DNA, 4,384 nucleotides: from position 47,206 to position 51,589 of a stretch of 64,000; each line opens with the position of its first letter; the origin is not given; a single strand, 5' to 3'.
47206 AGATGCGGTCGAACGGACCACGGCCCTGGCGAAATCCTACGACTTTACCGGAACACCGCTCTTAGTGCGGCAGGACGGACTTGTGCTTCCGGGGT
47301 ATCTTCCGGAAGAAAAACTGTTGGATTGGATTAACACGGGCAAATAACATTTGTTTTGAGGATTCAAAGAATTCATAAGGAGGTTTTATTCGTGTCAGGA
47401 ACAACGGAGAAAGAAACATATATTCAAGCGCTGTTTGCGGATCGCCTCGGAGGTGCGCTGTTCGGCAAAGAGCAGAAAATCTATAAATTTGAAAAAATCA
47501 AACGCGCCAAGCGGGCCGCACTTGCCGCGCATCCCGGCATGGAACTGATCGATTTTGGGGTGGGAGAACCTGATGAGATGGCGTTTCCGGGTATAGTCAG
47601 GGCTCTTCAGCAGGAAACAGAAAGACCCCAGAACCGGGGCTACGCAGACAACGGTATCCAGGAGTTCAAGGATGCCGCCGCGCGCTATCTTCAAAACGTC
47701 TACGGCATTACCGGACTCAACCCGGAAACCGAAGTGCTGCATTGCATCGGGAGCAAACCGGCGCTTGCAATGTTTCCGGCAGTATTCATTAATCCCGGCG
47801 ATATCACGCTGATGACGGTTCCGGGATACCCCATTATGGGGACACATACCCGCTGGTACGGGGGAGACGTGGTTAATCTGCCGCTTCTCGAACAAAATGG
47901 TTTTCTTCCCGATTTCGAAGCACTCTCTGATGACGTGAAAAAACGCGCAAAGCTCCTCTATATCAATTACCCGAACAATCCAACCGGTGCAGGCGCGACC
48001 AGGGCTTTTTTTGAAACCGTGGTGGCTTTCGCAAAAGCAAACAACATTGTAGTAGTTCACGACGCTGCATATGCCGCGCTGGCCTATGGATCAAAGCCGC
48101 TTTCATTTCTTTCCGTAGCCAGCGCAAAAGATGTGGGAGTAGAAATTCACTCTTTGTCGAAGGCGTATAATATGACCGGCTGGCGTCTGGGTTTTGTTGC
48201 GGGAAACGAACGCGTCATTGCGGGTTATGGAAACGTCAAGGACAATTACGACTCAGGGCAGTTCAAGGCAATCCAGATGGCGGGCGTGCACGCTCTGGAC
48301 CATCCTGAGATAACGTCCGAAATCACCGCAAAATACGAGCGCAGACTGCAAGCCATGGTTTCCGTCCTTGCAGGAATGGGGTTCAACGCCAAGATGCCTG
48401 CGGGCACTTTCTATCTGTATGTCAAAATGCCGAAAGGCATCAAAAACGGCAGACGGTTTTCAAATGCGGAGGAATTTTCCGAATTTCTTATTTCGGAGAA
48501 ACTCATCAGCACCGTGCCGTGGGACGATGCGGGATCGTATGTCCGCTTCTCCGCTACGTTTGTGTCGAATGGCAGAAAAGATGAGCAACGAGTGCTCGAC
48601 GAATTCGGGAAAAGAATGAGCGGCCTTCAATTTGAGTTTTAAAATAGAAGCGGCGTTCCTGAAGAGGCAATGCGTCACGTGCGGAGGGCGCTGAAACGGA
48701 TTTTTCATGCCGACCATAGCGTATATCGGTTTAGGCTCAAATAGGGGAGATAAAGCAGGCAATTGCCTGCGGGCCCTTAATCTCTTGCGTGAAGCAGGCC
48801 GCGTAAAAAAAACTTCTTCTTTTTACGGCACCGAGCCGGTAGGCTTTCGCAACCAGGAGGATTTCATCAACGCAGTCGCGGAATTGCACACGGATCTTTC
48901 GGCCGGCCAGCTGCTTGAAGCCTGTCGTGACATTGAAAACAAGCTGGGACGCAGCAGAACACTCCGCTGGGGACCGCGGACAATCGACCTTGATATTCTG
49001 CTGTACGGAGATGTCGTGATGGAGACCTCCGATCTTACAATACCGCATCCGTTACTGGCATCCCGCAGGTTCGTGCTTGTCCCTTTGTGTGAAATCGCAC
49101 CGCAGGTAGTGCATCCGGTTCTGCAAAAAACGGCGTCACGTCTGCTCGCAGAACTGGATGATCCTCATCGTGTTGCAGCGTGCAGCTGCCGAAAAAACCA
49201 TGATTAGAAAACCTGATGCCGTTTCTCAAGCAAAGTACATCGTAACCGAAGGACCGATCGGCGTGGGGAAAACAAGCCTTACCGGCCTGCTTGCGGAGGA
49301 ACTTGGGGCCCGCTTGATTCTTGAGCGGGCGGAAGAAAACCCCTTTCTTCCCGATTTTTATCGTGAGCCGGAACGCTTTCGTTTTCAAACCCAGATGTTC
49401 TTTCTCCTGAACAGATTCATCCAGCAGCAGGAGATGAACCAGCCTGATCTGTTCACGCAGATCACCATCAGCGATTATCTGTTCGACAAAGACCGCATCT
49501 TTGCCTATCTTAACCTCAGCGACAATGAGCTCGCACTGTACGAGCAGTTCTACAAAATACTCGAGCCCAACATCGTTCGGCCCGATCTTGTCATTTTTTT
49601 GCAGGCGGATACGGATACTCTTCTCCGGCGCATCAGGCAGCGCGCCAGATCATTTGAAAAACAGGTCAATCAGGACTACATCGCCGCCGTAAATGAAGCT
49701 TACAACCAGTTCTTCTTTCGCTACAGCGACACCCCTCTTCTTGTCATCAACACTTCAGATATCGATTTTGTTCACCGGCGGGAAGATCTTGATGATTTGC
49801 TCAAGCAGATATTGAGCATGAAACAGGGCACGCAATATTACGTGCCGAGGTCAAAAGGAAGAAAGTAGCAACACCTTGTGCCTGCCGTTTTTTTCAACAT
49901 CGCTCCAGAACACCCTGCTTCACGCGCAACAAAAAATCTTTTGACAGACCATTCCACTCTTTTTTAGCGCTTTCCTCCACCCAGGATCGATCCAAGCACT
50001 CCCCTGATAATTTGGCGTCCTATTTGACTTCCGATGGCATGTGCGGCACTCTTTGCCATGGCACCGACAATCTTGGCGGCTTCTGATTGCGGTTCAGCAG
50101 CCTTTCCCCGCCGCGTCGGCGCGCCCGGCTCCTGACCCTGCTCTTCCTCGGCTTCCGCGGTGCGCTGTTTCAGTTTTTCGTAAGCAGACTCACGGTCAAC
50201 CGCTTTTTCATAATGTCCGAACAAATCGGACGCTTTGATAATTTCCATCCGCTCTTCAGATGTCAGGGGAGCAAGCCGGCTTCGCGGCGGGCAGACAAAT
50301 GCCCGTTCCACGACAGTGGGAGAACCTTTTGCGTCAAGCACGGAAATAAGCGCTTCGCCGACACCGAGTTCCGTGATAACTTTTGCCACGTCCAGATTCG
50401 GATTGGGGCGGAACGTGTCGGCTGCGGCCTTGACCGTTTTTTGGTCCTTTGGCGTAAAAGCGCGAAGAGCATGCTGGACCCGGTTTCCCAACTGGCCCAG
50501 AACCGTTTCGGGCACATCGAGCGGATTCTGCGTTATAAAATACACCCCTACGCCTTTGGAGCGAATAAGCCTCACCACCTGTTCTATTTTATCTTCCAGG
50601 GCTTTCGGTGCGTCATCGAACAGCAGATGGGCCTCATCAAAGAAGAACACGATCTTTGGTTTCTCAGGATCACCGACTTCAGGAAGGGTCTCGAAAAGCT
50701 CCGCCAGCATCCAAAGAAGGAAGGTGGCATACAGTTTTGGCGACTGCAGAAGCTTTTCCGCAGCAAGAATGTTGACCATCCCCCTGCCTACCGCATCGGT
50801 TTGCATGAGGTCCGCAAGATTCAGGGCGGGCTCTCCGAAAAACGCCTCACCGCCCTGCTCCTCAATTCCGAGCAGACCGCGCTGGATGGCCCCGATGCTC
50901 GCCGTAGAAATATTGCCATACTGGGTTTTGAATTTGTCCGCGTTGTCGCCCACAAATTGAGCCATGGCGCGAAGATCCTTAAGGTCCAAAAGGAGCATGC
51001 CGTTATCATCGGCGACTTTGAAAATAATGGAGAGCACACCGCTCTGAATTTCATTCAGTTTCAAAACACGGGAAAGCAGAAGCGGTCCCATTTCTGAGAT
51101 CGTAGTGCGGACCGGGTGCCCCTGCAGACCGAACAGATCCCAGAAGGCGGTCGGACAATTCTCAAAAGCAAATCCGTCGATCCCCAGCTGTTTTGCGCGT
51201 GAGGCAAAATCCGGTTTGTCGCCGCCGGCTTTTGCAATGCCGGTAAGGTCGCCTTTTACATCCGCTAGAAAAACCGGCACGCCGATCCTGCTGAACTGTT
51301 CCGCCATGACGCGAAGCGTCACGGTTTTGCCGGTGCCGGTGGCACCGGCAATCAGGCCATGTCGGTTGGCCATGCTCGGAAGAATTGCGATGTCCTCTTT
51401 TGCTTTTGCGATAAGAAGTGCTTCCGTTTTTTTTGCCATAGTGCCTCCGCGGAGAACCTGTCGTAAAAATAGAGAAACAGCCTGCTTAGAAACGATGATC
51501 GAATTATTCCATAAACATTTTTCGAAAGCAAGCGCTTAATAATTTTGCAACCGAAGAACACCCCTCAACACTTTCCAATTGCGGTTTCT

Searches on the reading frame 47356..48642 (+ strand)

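Call 49: search_protein_families(library=pfam, proteins=[window:47356-48642:+], max_evalue=0.0001)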
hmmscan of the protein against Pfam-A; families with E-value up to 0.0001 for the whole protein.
window:47356-48642:+ (428 aa): 1 family
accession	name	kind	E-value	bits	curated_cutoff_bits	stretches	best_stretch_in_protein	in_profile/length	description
PF00155.27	Aminotran_1_2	-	4.8e-54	184.4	19.7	1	64-388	3-332/361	Aminotransferase class I and II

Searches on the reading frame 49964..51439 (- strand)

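Call 49: search_protein_families(library=pfam, proteins=[window:49964-51439:-], max_evalue=0.0001)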
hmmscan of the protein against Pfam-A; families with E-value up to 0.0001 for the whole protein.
window:49964-51439:- (491 aa): 4 families
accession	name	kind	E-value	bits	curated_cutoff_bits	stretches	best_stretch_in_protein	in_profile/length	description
PF05872.18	HerA_C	-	9.3e-227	754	22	1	12-491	8-502/502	Helicase HerA-like C-terminal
PF01935.23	DUF87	-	2.3e-06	28.3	23.2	1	21-75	19-69/220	Helicase HerA, central domain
PF12846.13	AAA_10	-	3.4e-05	23.5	27.5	0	257-373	237-347/362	AAA-like domain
PF01580.24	FtsK_SpoIIIE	-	4e-05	23.6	24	0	21-45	36-59/221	FtsK/SpoIIIE family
